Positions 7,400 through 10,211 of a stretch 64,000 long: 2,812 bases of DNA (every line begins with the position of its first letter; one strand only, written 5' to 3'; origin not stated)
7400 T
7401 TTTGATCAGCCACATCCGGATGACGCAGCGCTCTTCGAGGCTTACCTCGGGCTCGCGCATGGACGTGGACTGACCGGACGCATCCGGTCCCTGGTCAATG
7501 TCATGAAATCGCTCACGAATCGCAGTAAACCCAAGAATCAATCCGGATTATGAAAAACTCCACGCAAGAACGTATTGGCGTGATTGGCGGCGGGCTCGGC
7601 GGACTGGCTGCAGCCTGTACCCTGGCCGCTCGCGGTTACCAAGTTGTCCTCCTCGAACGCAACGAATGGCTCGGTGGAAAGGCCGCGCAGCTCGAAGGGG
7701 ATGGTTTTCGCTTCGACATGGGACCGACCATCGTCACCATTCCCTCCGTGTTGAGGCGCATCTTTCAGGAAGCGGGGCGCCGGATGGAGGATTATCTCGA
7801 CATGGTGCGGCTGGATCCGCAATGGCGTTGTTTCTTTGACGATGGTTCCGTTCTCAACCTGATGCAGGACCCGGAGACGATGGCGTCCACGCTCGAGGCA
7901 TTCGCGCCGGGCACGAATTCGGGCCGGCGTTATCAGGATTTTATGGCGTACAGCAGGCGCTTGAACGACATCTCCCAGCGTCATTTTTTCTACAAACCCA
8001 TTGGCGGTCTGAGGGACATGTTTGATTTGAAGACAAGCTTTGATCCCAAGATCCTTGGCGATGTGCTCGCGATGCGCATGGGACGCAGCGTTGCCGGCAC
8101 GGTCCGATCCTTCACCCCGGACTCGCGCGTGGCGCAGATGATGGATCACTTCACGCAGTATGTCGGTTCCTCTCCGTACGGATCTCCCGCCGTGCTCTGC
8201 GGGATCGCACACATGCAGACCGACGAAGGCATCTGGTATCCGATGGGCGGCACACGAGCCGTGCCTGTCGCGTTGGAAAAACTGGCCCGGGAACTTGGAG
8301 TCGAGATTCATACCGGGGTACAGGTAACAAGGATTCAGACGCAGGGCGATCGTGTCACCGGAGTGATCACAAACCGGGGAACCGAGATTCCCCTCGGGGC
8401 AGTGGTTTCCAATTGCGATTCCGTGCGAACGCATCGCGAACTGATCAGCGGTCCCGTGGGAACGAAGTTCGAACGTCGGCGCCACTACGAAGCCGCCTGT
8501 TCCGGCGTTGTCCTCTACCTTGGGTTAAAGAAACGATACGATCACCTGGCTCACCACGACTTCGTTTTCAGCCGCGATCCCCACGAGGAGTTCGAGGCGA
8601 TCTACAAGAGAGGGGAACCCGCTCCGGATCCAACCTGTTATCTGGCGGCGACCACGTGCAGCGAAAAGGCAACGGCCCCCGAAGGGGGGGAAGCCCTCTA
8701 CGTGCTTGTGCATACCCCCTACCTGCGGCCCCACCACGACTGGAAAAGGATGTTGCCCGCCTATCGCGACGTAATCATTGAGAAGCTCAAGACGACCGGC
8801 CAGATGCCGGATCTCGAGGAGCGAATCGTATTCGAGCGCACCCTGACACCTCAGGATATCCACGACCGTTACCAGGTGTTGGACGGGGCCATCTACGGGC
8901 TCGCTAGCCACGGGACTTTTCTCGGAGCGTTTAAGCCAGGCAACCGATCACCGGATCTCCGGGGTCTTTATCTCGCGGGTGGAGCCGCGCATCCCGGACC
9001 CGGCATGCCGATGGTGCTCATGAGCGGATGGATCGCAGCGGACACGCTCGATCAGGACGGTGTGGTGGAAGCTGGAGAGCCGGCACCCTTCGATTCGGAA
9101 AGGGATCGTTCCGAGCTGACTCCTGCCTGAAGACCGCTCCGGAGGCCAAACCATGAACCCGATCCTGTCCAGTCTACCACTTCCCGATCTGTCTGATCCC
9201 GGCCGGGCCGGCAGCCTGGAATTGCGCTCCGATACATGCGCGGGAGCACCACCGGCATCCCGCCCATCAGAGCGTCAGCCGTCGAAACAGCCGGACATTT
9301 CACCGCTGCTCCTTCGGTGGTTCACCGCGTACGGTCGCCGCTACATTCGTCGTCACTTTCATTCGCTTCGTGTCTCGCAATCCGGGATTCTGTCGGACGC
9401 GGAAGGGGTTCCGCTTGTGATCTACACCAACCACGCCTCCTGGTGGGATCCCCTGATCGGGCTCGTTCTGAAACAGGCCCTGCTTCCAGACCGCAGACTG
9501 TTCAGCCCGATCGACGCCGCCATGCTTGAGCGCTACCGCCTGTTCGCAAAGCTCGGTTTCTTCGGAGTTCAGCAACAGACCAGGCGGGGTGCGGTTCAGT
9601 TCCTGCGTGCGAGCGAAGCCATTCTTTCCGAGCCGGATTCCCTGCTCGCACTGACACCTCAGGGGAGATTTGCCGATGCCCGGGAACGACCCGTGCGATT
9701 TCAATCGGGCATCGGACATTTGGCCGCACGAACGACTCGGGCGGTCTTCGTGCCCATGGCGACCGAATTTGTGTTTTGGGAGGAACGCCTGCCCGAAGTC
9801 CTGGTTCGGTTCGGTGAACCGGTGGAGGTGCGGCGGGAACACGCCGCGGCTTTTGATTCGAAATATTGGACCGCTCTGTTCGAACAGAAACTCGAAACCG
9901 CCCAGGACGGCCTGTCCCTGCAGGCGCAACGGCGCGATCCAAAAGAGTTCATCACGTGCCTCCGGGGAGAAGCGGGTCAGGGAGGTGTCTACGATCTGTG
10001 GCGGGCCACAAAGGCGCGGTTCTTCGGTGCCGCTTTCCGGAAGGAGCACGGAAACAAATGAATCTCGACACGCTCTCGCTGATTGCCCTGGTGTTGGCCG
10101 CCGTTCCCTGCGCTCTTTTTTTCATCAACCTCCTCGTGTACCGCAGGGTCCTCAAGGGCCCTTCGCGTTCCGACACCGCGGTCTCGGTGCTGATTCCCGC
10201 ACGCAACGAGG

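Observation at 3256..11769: CarH-type AdoCbl photoreceptor divergent from a six-gene, translationally coupled C30-carotenoid-glycoside-ester-like operon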

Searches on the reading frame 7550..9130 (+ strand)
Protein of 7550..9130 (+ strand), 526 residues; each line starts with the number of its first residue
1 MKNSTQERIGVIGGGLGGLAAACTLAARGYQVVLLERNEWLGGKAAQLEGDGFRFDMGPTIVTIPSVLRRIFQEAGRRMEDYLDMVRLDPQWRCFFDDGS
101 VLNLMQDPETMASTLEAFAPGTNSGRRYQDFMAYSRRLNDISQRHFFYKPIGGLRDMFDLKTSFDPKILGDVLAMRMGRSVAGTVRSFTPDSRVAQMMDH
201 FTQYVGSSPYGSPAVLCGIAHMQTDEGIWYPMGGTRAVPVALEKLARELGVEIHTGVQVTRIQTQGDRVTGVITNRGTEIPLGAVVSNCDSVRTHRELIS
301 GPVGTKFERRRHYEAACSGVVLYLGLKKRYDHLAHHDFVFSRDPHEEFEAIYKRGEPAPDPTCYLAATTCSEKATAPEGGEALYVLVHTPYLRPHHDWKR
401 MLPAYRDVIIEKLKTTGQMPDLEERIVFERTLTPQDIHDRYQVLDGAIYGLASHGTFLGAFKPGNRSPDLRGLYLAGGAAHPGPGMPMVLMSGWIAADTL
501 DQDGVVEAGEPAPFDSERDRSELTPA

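Call 10: search_protein_families(library=pfam, proteins=[window:7550-9130:+], max_evalue=0.01)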
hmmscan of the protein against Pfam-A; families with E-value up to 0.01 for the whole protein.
window:7550-9130:+ (526 aa): 11 families
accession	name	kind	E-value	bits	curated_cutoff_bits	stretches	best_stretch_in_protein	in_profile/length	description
PF01593.30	Amino_oxidase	-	3.9e-25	89.5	19.8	1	16-290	1-255/443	Flavin containing amine oxidoreductase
PF01266.30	DAO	-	1e-14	55.3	27.9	2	9-85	2-77/353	FAD dependent oxidoreductase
PF13450.12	NAD_binding_8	-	1.9e-13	50.9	21.9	1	11-73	1-66/68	NAD(P)-binding Rossmann-like domain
PF12831.13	FAD_oxidored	-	4.6e-13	49.7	27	1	11-118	4-97/416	FAD dependent oxidoreductase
PF07992.20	Pyr_redox_2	-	1.1e-10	41.9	26.1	2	9-43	3-38/291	Pyridine nucleotide-disulphide oxidoreductase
PF00070.33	Pyr_redox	-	8.9e-09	36.2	22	1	8-42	1-35/82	Pyridine nucleotide-disulphide oxidoreductase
PF00890.30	FAD_binding_2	-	7.9e-07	29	20.4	1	11-45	4-38/414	FAD binding domain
PF03486.20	HI0933_like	-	1.8e-06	28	50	1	9-45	3-39/244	HI0933-like protein Rossmann domain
PF01494.25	FAD_binding_3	-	2.4e-05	24.2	22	1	10-40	5-35/349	FAD binding domain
PF01134.28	GIDA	-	0.0011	18.5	22.1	1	9-37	2-30/391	Glucose inhibited division protein A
PF01946.23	Thi4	-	0.002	17.8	26.2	0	8-53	19-64/235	Thi4 family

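Call 11: search_protein_families(library=ncbifam, proteins=[window:7550-9130:+], max_evalue=0.01)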
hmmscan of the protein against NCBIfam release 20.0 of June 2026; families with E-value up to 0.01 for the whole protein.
window:7550-9130:+ (526 aa): 77 families (the best 25 are shown)
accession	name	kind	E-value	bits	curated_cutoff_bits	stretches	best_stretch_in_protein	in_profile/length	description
TIGR02734.1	crtI_fam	subfamily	3.8e-123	411.8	238.1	1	10-505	2-493/504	phytoene desaturase family protein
NF058655.1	CrtID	equivalog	1.9e-101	340.3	640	1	10-497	2-478/478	bifunctional phytoene desaturase/3,4-desaturase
NF045637.1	carotdesatCrtDProt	equivalog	2.7e-91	306.5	580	1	11-502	3-484/485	1-hydroxycarotenoid 3,4-desaturase CrtD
NF042421.1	hydcarot_desat_CrtD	equivalog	1.7e-77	261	500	1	10-502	5-485/487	1-hydroxycarotenoid 3,4-desaturase CrtD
TIGR02733.1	desat_CrtD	equivalog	3.3e-23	82.1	549.7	1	7-493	2-481/492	C-3',4' desaturase CrtD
TIGR02730.1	carot_isom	equivalog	3.3e-21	75.7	586.9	1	11-501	5-489/493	carotenoid isomerase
NF045689.1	BCarotKetCrtO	equivalog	4.7e-19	68.3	1000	2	11-299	8-307/563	beta-carotene ketolase CrtO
NF005560.0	PRK07233.1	equivalog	6.8e-14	51.5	252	2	8-55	2-49/435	hypothetical protein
TIGR03467.1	HpnE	equivalog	1.9e-11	44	283.05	1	11-59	3-53/430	hydroxysqualene dehydroxylase HpnE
NF006130.0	PRK08274.1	equivalog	3.5e-10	39.3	369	2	228-307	124-207/467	FAD-dependent tricarballylate dehydrogenase TcuA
TIGR03997.1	mycofact_OYE_2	equivalog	3e-08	32.5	793.15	1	4-46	377-419/645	mycofactocin system FadH/OYE family oxidoreductase 2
TIGR03197.1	MnmC_Cterm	equivalog_domain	1e-07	31.4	174.2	1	9-45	2-38/400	FAD-dependent 5-carboxymethylaminomethyl-2-thiouridine(34) oxidoreductase MnmC1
NF005548.0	PRK07208.1-4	equivalog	1.1e-07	30.8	389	1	6-59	3-56/488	hypothetical protein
NF006021.0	PRK08163.1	equivalog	1.2e-07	31.1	459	1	5-49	4-50/398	3-hydroxybenzoate 6-monooxygenase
TIGR02352.1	thiamin_ThiO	equivalog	1.4e-07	31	250.8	1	9-48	1-39/351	glycine oxidase ThiO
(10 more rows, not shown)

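Call 37: search_solved_structures(query=window:7550-9130:+, max_evalue=0.00001)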
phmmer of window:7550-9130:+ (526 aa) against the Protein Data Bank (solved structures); distinct sequences matched with E-value up to 0.00001: 11.
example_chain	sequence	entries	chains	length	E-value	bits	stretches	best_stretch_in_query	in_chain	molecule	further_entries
4dgk_A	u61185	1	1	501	2.9e-71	243.8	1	11-500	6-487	Phytoene dehydrogenase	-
4rep_A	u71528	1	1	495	5.5e-70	239.6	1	11-503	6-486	Gamma-carotene desaturase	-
3ka7_A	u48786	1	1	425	8.1e-07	31.1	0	10-59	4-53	Oxidoreductase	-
5z2g_A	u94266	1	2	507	2.5e-06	29.5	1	4-130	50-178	L-amino acid oxidase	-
4bjy_A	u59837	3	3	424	4.5e-06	28.7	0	2-49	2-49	PROBABLE SALICYLATE MONOOXYGENASE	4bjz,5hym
4bk1_A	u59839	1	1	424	4.5e-06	28.7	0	2-49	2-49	PROBABLE SALICYLATE MONOOXYGENASE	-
4bk2_A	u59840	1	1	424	4.5e-06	28.7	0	2-49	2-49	PROBABLE SALICYLATE MONOOXYGENASE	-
5fjm_A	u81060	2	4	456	4.8e-06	28.6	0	8-61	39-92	L-AMINO ACID DEAMINASE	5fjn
4bk3_A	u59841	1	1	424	6.5e-06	28.2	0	2-49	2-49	PROBABLE SALICYLATE MONOOXYGENASE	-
1reo_A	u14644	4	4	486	6.5e-06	28.2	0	4-131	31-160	AHPLAAO | L-amino acid oxidase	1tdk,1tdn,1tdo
5ts5_A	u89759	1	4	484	9.6e-06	27.6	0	4-131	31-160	Amine oxidase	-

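Call 83: search_solved_structures(query=window:7550-9130:+, max_evalue=1e-30, show_alignments=2)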
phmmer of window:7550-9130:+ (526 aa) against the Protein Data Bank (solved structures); distinct sequences matched with E-value up to 1e-30: 2.
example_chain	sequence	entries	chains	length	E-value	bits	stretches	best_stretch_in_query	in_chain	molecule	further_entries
4dgk_A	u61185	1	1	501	2.9e-71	243.8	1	11-500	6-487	Phytoene dehydrogenase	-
4rep_A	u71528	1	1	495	5.5e-70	239.6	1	11-503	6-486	Gamma-carotene desaturase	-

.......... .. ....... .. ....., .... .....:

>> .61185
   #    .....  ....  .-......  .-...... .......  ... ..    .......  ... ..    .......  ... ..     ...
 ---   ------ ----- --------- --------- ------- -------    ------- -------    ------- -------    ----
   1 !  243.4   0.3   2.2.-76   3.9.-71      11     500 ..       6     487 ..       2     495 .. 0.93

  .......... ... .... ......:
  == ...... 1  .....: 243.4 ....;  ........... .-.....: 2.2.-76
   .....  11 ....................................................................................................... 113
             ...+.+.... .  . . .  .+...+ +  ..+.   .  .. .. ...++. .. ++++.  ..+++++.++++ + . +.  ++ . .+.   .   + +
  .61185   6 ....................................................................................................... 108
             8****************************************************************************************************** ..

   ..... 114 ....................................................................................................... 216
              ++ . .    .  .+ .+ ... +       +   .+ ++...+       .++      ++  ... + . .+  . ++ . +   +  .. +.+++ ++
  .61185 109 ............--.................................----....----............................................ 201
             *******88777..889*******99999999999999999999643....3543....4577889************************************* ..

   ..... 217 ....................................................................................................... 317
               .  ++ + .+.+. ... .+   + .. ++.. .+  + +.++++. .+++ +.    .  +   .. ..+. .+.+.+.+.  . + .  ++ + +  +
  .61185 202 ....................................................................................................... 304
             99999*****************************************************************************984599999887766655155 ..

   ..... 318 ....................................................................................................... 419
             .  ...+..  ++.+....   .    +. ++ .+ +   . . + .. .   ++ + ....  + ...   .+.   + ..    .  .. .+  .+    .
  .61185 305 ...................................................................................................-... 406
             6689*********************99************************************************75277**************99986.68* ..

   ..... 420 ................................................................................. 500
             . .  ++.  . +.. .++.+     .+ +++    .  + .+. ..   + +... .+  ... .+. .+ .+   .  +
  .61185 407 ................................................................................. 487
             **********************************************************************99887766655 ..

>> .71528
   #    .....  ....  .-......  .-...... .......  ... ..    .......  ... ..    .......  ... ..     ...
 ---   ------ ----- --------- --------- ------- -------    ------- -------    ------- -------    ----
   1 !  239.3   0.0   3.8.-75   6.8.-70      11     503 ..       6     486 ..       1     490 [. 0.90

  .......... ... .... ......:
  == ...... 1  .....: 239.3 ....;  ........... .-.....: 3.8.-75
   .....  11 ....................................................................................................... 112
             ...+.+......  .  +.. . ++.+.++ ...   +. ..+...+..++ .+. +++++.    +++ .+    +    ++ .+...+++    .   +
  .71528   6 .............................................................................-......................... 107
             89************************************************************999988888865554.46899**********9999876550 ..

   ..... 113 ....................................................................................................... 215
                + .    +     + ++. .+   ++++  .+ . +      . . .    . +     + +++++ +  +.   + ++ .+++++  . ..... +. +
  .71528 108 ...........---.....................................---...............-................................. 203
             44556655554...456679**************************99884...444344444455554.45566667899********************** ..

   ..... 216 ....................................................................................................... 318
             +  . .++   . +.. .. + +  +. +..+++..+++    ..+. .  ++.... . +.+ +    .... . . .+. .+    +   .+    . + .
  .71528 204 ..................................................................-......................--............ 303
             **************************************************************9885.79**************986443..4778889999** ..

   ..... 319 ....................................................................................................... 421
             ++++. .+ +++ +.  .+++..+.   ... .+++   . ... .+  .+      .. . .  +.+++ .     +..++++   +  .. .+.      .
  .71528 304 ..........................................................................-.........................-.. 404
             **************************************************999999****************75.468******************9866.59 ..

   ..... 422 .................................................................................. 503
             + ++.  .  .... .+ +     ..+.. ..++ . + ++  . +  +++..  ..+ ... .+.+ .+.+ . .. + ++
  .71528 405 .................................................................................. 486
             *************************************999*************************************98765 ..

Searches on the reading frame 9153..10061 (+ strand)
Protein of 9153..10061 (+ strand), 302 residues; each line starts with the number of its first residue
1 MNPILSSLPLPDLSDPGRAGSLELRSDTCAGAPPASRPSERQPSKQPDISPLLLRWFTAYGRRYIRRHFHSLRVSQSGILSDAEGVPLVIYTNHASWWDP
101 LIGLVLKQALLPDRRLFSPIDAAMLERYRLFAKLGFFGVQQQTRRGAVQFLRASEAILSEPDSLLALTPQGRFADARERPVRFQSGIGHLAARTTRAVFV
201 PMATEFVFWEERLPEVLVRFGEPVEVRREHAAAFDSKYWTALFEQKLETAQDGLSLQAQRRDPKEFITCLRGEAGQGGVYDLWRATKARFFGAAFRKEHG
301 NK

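Call 10: search_protein_families(library=pfam, proteins=[window:9153-10061:+], max_evalue=0.01)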
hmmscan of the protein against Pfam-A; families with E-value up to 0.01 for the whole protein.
window:9153-10061:+ (302 aa): 1 family
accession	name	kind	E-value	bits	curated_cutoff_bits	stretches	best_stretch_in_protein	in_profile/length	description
PF01553.26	Acyltransferase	-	0.00014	22.1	23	1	85-203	13-130/132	Acyltransferase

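Call 11: search_protein_families(library=ncbifam, proteins=[window:9153-10061:+], max_evalue=0.01)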
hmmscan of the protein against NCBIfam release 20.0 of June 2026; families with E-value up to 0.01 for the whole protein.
window:9153-10061:+ (302 aa): 1 family
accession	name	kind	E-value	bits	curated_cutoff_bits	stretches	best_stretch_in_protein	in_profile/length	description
NF052553.1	LyOrLpactfOlsABRUA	equivalog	0.0094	15.1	300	0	67-101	48-80/263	lyso-ornithine lipid O-acyltransferase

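Call 59: search_solved_structures(query=A2, max_evalue=1, show_alignments=1)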
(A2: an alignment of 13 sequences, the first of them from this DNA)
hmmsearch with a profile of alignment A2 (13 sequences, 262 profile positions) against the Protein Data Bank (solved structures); distinct sequences matched with E-value up to 1: 11.
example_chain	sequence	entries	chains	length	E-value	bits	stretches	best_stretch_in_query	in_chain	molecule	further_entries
6f6l_A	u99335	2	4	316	0.049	16.4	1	160-247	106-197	Ribonucleotide reductase small subunit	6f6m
6qk1_A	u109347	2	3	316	0.13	15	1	160-247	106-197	Ribonucleotide reductase small subunit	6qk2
6i90_A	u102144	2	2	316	0.19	14.4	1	159-247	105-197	Ribonucleotide reductase small subunit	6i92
6i93_A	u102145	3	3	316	0.2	14.4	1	160-247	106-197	Ribonucleotide reductase small subunit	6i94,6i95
4hr0_A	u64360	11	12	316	0.2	14.3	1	160-247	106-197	Ribonuleotide reductase small subunit | Ribonucleotide reductase small subunit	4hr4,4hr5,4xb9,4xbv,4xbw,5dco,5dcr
6f6f_A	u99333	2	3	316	0.21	14.3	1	160-247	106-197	Ribonucleotide reductase small subunit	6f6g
6f6c_A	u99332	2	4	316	0.21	14.3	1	160-247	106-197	Ribonucleotide reductase small subunit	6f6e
6f6h_A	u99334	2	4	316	0.21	14.3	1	160-247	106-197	Ribonucleotide reductase small subunit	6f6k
6qjv_A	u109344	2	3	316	0.21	14.3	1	160-247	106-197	Ribonucleotide reductase small subunit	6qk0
5omj_A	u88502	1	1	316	0.24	14.1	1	160-247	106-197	Ribonucleotide reductase small subunit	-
6f65_A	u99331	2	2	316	0.58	12.8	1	160-246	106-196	Ribonucleotide reductase small subunit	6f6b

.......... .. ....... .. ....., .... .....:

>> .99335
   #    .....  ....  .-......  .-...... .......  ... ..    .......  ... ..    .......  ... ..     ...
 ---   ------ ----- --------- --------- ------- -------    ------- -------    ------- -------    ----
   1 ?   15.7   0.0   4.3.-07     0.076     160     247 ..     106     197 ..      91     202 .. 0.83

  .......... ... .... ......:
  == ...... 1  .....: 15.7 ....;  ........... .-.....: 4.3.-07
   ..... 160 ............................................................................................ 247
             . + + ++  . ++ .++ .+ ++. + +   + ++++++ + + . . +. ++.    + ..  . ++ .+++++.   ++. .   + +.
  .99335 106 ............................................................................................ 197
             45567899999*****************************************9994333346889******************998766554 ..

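Call 60: search_protein_families(library=pfam, alignment_id=A2, max_evalue=0.01)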
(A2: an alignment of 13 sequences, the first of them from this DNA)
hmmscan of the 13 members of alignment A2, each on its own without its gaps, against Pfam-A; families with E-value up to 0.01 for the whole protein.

A. member 1, seq(260 aa): 1 family
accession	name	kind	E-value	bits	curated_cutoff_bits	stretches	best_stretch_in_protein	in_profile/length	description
PF01553.26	Acyltransferase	-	9.4e-05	22.7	23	1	43-161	13-130/132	Acyltransferase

B. families by the number of members that match (of 13 scanned): 1 family
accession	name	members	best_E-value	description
PF01553.26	Acyltransferase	12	5.3e-08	Acyltransferase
